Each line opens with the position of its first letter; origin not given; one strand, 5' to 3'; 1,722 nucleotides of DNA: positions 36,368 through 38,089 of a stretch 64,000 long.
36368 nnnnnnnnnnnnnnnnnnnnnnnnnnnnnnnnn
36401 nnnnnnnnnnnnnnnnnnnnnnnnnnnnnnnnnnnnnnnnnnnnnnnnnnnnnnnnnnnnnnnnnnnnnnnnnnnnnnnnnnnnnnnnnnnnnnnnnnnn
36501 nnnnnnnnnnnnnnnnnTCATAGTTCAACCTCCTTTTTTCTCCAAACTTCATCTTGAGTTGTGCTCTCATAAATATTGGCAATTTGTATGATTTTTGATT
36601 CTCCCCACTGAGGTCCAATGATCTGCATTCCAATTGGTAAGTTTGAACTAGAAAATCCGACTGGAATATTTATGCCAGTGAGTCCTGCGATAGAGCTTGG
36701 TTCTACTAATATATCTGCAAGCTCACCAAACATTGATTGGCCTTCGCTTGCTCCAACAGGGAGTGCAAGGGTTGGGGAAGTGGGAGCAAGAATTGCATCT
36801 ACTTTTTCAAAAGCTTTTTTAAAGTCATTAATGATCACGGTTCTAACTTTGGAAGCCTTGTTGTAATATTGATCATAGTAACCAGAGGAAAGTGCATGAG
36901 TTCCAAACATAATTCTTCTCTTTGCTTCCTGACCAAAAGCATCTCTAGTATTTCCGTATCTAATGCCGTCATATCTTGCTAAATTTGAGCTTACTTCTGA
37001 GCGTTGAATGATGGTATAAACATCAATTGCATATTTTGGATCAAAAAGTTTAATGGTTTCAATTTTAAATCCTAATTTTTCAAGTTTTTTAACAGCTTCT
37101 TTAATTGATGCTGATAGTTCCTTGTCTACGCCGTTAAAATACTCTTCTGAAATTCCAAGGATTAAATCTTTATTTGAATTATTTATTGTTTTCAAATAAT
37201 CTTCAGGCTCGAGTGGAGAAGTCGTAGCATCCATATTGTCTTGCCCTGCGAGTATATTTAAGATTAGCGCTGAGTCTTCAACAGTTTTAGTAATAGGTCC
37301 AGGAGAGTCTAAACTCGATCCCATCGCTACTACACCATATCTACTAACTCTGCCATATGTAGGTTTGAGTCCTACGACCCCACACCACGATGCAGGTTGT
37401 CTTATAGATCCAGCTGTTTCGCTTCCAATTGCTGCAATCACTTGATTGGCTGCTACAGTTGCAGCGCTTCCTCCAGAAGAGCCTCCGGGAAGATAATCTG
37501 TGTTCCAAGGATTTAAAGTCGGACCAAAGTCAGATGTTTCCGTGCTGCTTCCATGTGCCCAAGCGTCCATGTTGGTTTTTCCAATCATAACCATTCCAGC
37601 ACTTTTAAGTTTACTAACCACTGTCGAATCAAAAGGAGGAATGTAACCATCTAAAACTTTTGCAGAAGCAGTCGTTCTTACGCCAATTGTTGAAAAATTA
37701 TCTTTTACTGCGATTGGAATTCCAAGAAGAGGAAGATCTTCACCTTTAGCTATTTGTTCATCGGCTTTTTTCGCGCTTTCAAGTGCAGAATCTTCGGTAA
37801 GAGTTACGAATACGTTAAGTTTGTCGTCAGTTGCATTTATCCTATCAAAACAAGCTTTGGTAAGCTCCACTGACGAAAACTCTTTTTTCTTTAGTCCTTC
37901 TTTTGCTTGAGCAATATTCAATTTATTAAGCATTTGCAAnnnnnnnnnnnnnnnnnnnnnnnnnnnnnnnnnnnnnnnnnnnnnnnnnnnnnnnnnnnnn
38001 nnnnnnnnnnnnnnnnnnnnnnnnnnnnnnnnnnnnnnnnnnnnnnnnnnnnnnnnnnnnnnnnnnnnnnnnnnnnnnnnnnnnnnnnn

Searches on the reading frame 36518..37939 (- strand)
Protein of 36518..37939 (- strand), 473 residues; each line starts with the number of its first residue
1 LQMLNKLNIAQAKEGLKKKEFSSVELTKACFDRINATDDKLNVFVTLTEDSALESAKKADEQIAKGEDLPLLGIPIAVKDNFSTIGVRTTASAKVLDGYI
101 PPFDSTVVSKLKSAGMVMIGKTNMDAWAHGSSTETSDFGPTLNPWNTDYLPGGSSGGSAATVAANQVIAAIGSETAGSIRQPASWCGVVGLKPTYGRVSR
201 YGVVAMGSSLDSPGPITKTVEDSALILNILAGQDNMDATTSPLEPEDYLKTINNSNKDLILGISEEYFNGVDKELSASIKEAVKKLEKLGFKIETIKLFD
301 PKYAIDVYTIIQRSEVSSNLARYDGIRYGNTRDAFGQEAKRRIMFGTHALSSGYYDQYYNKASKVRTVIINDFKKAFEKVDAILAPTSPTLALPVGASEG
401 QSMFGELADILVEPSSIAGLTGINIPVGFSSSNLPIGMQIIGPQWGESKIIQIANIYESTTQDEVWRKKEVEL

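Call 56: search_protein_families(library=pfam, proteins=[window:36518-37939:-], max_evalue=0.00001)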
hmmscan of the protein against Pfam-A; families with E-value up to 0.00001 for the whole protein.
window:36518-37939:- (473 aa): 1 family
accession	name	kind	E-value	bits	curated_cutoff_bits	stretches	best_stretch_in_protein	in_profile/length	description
PF01425.27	Amidase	-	4.3e-137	458.2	27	1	25-450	1-444/445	Amidase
